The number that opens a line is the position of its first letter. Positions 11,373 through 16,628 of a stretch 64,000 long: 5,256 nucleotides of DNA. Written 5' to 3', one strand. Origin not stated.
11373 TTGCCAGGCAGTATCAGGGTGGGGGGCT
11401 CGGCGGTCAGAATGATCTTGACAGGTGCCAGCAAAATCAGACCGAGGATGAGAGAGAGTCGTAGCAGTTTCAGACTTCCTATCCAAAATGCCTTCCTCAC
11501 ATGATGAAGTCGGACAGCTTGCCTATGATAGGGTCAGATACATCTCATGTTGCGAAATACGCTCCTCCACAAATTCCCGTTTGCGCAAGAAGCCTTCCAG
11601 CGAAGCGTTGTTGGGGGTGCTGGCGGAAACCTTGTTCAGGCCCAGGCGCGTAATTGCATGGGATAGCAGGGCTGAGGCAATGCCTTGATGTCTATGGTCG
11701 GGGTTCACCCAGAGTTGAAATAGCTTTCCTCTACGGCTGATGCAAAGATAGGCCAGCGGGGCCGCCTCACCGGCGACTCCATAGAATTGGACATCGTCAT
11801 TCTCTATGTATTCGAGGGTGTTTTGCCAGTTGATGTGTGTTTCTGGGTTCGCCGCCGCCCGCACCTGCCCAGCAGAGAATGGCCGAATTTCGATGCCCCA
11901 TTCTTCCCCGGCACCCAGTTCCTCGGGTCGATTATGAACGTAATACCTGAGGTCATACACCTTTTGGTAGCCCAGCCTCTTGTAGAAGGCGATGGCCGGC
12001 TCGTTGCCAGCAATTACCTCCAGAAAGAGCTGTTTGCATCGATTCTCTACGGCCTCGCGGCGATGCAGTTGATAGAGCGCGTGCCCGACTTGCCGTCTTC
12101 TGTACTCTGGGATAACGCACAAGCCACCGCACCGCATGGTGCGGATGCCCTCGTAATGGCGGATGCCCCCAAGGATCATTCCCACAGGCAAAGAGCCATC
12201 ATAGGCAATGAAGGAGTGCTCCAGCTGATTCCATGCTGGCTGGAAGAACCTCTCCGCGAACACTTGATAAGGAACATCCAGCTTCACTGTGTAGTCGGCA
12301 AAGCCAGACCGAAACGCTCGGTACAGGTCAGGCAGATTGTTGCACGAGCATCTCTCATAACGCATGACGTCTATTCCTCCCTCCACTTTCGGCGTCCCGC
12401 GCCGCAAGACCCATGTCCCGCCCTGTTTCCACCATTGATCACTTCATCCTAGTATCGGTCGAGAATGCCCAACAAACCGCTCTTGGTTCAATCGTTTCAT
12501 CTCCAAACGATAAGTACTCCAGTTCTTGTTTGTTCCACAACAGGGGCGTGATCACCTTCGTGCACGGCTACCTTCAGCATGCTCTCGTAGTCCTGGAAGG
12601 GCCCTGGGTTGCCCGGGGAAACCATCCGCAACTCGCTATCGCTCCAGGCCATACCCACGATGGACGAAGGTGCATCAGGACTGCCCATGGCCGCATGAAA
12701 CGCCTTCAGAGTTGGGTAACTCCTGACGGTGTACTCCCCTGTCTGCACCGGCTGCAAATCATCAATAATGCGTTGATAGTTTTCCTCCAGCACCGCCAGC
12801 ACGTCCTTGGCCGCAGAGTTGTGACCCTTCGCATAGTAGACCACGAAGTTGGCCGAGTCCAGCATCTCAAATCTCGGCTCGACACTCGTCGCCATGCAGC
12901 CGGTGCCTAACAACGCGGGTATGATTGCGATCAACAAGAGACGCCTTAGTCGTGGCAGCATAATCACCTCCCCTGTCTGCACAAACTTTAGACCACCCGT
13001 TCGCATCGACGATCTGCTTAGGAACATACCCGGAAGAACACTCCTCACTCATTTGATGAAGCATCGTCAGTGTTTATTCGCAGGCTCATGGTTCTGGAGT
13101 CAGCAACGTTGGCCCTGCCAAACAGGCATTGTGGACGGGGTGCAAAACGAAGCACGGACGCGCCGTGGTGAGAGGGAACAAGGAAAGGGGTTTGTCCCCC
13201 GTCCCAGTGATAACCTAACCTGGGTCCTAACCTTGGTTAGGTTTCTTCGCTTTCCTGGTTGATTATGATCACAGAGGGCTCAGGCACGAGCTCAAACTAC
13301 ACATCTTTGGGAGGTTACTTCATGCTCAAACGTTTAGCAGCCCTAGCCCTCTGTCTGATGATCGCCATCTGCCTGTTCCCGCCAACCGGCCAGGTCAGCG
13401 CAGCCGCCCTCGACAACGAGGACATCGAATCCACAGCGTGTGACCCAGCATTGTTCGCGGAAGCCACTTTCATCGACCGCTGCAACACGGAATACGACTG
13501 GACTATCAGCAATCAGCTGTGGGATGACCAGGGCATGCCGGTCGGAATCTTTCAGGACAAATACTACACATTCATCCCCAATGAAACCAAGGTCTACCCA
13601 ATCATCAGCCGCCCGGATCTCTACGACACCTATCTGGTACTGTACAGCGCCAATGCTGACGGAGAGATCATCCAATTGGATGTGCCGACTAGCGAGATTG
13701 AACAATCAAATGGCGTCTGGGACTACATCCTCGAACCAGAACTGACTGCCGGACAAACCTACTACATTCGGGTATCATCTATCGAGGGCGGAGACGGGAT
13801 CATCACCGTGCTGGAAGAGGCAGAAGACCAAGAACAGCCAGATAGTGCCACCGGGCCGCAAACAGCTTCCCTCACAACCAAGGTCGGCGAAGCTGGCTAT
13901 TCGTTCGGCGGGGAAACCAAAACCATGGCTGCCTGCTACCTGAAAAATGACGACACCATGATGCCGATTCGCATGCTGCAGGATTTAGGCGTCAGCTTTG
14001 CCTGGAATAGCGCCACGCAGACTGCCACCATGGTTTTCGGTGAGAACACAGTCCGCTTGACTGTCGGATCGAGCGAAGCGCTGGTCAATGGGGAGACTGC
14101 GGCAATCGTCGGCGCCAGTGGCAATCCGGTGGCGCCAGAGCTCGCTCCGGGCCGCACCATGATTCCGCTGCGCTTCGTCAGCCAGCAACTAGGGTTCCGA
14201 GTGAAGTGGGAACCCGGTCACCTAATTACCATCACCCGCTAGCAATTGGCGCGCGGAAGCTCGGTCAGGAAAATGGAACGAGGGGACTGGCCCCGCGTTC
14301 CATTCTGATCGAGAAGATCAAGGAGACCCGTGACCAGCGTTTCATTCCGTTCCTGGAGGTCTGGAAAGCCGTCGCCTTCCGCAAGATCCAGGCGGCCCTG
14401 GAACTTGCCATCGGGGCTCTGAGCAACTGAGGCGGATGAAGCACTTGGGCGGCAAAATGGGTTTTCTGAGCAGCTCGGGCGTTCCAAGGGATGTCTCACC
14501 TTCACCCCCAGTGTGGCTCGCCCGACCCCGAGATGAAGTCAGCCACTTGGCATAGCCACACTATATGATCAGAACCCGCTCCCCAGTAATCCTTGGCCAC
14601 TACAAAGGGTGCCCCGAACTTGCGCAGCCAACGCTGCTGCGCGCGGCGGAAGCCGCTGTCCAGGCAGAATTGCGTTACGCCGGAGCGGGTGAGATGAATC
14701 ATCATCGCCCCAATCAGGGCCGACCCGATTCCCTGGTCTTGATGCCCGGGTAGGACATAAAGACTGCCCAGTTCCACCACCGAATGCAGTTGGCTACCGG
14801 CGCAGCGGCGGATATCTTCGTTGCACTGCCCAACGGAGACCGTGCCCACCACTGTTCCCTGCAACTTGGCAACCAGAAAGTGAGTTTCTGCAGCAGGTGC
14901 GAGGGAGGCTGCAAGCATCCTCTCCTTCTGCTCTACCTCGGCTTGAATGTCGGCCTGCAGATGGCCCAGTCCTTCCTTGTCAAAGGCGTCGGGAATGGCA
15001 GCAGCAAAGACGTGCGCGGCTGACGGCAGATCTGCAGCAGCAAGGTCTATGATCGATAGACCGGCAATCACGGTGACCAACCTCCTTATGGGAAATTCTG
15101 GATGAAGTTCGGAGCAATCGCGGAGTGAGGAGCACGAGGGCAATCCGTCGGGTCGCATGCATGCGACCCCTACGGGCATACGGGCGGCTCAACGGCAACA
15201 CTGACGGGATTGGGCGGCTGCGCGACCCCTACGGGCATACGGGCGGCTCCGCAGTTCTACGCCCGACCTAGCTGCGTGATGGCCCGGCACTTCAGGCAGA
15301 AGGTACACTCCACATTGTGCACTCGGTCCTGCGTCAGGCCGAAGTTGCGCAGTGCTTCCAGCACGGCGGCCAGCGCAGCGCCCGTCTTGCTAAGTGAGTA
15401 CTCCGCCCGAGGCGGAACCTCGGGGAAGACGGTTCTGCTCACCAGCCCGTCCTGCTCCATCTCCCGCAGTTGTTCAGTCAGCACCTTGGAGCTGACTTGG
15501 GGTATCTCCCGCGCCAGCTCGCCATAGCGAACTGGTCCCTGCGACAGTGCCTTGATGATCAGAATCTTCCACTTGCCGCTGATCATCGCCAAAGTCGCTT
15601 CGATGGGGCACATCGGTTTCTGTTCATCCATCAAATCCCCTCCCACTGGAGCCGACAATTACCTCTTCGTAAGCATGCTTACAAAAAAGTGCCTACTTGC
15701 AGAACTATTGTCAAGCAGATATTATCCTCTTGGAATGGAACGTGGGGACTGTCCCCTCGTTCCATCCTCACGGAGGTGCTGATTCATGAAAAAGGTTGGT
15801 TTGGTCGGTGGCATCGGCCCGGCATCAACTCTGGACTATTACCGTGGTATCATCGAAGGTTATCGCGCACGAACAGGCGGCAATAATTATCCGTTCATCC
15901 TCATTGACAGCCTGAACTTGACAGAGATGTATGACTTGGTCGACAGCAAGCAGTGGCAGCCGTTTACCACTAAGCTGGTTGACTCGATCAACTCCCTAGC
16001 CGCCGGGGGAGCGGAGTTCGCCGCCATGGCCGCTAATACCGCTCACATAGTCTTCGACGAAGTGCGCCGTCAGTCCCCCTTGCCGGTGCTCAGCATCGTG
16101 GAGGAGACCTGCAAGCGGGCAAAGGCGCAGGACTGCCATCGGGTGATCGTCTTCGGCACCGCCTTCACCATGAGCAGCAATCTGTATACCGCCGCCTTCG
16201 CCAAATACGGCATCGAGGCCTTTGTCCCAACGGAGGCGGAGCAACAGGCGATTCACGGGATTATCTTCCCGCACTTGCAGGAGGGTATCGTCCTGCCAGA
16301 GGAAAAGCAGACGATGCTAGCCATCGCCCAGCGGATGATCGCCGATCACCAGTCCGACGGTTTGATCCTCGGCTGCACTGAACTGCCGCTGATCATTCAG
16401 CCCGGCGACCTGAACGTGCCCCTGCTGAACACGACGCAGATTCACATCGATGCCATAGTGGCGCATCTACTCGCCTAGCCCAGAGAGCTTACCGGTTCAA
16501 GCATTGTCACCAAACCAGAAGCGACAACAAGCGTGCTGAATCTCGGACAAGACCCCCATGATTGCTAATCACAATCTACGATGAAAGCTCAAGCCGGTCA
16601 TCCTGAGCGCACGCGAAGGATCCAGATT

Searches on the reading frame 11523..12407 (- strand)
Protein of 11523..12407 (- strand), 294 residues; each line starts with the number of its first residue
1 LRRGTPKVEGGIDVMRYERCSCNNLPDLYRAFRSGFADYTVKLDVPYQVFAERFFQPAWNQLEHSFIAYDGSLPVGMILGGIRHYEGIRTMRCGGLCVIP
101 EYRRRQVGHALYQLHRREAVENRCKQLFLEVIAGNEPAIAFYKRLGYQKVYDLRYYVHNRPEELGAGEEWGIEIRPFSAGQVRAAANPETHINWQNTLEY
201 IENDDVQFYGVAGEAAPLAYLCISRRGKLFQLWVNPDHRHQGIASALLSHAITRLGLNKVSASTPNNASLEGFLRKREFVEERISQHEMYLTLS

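Call 45: search_protein_families(library=pfam, proteins=[window:11523-12407:-], max_evalue=0.00001)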
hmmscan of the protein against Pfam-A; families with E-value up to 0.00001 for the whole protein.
window:11523-12407:- (294 aa): 4 families
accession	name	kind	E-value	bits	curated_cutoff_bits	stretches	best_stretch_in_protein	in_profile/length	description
PF00583.31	Acetyltransf_1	-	8.5e-24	84.5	20.7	2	58-147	25-116/116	Acetyltransferase (GNAT) family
PF13508.13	Acetyltransf_7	-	2.8e-20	72.9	27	2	63-149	3-84/84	Acetyltransferase (GNAT) domain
PF13673.13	Acetyltransf_10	-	2.1e-16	60.5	23.6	2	60-150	28-110/128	Acetyltransferase (GNAT) domain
PF08445.16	FR47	-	8e-11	42.2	22.1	1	94-152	25-81/86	FR47-like protein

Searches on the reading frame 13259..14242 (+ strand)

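Call 45: search_protein_families(library=pfam, proteins=[window:13259-14242:+], max_evalue=0.00001)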
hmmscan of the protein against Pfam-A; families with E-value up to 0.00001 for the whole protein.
window:13259-14242:+ (327 aa): 1 family
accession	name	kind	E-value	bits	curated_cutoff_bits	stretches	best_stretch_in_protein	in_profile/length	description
PF07833.16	Cu_amine_oxidN1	-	5.1e-22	78.3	24.2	1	220-319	7-101/108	Copper amine oxidase N-terminal domain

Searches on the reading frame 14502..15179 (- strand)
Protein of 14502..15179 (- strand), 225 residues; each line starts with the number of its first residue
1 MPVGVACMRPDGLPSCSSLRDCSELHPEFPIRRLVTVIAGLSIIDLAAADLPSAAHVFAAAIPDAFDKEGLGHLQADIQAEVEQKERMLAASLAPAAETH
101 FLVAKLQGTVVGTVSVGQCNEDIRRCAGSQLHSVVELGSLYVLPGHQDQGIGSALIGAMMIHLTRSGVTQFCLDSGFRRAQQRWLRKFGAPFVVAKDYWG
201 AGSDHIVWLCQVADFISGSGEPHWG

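Call 45: search_protein_families(library=pfam, proteins=[window:14502-15179:-], max_evalue=0.00001)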
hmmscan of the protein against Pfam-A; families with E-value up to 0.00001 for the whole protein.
window:14502-15179:- (225 aa): 2 families
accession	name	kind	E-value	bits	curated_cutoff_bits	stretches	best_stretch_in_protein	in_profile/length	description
PF00583.31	Acetyltransf_1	-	1.9e-10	41.5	20.7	1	93-170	24-95/116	Acetyltransferase (GNAT) family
PF13508.13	Acetyltransf_7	-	8.4e-10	39.3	27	1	99-189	3-81/84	Acetyltransferase (GNAT) domain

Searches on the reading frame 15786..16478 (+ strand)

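Call 46: search_protein_families(library=pfam, proteins=[window:15786-16478:+], max_evalue=0.00001)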
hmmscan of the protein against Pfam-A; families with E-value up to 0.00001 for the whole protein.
window:15786-16478:+ (230 aa): 1 family
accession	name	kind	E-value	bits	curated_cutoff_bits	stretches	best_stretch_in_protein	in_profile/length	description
PF01177.27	Asp_Glu_race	-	5.5e-44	150.9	31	1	7-223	1-210/211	Asp/Glu/Hydantoin racemase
